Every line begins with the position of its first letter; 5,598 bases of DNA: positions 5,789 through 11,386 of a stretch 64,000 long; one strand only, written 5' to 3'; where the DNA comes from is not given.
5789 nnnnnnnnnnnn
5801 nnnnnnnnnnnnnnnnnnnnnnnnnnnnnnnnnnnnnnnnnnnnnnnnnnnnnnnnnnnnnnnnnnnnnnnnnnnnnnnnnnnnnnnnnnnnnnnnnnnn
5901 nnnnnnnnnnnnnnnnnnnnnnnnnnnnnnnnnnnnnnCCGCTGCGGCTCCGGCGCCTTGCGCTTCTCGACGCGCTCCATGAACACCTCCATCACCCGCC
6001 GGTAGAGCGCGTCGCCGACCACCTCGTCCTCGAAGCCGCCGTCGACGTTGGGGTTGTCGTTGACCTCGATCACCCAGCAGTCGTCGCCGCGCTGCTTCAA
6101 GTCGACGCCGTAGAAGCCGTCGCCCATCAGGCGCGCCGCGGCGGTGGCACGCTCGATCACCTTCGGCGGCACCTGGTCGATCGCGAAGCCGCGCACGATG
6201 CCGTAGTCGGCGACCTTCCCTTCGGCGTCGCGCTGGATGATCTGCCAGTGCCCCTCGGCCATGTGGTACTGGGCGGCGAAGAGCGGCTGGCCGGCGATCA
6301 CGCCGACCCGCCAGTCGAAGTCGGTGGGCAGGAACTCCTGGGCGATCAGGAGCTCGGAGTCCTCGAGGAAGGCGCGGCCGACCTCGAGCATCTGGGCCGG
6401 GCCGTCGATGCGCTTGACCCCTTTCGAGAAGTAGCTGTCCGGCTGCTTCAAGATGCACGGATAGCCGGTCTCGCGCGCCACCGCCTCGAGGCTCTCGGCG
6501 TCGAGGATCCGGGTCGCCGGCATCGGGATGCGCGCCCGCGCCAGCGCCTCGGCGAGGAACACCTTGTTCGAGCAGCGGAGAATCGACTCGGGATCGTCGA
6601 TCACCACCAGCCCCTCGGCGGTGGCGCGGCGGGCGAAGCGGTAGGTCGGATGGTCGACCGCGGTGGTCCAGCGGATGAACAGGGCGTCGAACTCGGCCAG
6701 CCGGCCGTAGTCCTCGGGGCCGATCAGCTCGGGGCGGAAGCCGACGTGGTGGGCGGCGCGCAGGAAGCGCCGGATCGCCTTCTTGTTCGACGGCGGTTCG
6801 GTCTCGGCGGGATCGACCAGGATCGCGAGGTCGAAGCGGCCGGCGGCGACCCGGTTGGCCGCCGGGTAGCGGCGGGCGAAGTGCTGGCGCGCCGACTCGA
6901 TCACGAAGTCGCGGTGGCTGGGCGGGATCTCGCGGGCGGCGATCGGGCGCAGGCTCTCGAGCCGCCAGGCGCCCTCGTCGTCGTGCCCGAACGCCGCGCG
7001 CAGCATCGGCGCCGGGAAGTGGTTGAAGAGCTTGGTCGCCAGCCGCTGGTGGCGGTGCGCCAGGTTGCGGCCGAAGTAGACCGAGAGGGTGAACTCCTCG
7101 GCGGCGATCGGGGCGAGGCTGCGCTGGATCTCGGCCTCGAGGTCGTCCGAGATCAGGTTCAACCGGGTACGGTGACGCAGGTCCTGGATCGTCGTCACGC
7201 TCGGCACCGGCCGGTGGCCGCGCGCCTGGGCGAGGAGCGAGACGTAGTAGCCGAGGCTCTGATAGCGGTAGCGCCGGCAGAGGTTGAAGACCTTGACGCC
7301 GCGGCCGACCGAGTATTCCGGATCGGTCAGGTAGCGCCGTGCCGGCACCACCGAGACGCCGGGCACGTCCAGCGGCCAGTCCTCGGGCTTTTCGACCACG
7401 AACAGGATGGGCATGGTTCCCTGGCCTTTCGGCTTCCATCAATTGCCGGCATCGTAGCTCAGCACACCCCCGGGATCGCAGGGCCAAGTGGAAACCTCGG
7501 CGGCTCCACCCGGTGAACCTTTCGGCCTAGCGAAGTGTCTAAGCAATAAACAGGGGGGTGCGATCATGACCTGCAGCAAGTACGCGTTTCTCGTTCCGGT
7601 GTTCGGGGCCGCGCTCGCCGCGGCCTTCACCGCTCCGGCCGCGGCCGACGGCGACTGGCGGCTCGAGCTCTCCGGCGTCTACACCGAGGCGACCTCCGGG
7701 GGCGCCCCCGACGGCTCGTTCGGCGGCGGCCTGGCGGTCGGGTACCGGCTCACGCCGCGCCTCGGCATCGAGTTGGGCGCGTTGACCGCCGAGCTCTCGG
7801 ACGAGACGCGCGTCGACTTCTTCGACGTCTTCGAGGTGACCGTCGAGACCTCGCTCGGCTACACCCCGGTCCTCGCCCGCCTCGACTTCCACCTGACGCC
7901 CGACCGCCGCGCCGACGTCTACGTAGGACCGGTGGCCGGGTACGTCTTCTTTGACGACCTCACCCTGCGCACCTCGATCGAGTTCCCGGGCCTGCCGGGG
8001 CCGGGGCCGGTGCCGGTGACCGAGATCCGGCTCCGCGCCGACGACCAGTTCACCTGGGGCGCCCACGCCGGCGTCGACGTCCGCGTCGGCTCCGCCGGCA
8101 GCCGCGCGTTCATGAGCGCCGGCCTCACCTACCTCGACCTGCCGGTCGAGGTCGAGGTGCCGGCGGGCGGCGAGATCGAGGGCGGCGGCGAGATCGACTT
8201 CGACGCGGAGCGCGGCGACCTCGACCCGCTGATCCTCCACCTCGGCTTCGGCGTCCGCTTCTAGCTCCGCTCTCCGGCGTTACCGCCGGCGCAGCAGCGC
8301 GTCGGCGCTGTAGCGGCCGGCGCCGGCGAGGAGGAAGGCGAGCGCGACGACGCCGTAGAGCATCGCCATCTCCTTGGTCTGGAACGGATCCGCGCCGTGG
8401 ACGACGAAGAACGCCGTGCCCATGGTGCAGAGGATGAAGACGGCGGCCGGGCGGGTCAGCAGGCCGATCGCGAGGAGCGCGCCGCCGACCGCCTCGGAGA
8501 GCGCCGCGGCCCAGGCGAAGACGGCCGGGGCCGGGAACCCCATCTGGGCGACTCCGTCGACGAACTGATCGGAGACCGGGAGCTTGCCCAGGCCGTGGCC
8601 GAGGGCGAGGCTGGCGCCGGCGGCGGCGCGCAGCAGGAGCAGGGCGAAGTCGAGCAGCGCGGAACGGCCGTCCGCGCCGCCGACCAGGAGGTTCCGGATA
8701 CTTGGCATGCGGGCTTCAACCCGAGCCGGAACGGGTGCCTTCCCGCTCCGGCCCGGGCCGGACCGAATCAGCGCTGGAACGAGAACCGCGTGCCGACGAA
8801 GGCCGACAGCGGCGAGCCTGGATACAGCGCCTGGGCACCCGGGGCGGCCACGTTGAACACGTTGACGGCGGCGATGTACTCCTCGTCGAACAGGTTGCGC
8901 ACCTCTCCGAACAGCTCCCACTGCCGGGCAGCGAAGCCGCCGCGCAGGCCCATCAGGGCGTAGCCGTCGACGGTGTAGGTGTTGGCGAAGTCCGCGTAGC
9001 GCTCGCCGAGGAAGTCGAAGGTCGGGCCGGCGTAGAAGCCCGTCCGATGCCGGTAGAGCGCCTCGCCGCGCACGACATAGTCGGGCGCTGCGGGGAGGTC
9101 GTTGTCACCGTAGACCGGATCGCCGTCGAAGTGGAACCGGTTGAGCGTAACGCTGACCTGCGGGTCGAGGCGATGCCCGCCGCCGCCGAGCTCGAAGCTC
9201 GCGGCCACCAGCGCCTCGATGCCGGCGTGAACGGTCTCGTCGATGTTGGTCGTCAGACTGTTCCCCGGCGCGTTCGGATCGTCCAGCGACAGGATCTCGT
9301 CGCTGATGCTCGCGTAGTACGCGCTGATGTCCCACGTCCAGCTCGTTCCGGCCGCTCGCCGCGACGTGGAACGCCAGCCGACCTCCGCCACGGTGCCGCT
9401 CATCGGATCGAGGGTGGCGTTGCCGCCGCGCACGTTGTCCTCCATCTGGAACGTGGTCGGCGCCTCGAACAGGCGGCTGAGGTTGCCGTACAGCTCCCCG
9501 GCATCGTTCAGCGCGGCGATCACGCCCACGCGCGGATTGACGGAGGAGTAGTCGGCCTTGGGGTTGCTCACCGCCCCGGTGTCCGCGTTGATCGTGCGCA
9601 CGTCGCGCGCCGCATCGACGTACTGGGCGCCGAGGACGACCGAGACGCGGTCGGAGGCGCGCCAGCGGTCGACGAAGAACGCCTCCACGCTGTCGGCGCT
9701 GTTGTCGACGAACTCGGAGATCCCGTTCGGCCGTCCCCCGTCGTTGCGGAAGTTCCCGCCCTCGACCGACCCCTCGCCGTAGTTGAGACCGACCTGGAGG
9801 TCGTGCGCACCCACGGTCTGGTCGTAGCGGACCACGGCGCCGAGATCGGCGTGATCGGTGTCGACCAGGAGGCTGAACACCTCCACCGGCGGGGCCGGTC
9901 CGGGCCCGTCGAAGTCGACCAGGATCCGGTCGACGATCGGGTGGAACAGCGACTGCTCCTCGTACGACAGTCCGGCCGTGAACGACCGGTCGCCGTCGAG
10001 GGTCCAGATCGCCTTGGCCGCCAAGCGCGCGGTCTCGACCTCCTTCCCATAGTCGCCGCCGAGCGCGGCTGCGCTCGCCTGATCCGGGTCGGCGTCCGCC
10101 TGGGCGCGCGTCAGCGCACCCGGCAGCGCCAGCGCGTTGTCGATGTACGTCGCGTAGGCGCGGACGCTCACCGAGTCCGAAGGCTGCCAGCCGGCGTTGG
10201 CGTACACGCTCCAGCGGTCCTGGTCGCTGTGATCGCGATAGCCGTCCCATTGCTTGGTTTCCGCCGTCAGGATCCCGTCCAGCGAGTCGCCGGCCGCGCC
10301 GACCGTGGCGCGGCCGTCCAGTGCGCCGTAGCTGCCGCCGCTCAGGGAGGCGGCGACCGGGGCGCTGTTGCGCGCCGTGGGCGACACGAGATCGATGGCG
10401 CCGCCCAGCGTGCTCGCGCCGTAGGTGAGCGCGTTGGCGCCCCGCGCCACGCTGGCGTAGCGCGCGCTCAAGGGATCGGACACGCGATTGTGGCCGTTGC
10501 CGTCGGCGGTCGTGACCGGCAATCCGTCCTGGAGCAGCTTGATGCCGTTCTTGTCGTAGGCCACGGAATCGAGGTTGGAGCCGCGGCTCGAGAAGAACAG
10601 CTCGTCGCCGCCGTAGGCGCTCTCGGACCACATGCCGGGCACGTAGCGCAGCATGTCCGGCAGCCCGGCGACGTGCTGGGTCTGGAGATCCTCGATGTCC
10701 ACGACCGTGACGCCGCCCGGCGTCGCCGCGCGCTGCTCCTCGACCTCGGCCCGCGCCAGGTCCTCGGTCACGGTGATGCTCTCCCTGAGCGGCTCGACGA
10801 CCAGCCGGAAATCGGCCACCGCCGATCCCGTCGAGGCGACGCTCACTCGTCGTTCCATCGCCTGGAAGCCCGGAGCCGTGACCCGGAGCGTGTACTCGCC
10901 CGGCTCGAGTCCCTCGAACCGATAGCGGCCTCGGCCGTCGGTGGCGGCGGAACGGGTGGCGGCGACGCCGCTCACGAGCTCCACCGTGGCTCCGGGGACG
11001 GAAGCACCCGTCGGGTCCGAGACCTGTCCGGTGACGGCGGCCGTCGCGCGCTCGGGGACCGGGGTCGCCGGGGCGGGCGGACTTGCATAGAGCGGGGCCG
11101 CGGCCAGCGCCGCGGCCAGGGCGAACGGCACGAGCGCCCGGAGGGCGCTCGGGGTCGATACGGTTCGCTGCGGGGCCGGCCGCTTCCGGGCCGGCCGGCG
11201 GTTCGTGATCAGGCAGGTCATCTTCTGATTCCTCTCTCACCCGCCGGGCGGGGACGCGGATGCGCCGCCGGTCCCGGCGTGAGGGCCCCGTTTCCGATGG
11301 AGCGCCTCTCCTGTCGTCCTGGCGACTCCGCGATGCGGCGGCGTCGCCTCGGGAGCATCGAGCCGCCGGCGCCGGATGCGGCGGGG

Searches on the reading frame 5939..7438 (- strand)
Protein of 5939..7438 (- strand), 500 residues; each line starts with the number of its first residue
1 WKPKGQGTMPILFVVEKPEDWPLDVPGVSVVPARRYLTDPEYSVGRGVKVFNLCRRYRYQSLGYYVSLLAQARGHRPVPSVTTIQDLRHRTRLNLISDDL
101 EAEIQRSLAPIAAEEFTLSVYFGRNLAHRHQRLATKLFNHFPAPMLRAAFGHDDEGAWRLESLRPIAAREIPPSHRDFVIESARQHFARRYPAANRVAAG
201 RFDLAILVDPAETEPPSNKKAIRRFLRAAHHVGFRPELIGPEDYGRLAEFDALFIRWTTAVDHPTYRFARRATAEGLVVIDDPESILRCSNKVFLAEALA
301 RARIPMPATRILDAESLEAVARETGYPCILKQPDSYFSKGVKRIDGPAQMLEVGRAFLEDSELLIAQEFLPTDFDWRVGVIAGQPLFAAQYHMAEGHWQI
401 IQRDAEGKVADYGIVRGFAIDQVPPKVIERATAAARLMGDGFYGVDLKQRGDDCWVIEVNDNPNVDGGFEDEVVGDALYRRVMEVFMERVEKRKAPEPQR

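Call 39: search_protein_families(library=pfam, proteins=[window:5939-7438:-], max_evalue=0.001)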
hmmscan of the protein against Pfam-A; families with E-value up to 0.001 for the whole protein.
window:5939-7438:- (500 aa): 4 families
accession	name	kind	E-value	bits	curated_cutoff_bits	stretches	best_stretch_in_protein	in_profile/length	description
PF14401.11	RLAN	-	1.8e-47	161.2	25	1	33-181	1-149/150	RimK-like ATPgrasp N-terminal domain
PF02655.19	ATP-grasp_3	-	0.00028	21.5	23.2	0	289-460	1-154/160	ATP-grasp domain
PF08443.16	RimK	-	0.00065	19.8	21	0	290-467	2-171/188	RimK-like ATP-grasp domain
PF14243.11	R2K_3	-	0.00077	20.1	26.3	0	358-461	72-150/169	ATP-grasp domain, R2K clade family 3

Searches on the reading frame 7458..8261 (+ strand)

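Call 39: search_protein_families(library=pfam, proteins=[window:7458-8261:+], max_evalue=0.001)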
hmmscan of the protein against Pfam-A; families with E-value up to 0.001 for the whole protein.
window:7458-8261:+ (268 aa): 1 family
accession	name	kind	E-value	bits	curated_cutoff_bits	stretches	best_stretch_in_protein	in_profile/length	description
PF13505.12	OMP_b-brl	-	5e-10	40.3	28.7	1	49-268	1-175/175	Outer membrane protein beta-barrel domain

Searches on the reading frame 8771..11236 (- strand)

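Call 39: search_protein_families(library=pfam, proteins=[window:8771-11236:-], max_evalue=0.001)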
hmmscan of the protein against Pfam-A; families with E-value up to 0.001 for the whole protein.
window:8771-11236:- (822 aa): 5 families
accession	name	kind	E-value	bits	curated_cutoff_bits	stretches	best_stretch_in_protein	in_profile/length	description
PF00593.30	TonB_dep_Rec_b-barrel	-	4.5e-35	122.8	27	1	302-782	20-436/436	TonB dependent receptor-like, beta-barrel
PF13620.12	CarboxypepD_reg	-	1.3e-19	70.7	32.3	1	68-145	2-81/82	Carboxypeptidase regulatory-like domain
PF07715.20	Plug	-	6.1e-14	52.9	23.9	1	171-280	4-107/107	TonB-dependent Receptor Plug Domain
PF13715.12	CarbopepD_reg_2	-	1e-09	38.7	32.2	1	68-139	1-70/88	CarboxypepD_reg-like domain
PF17210.9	SdrD_B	-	1.5e-06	28.8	29.7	1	73-123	17-68/112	SdrD B-like domain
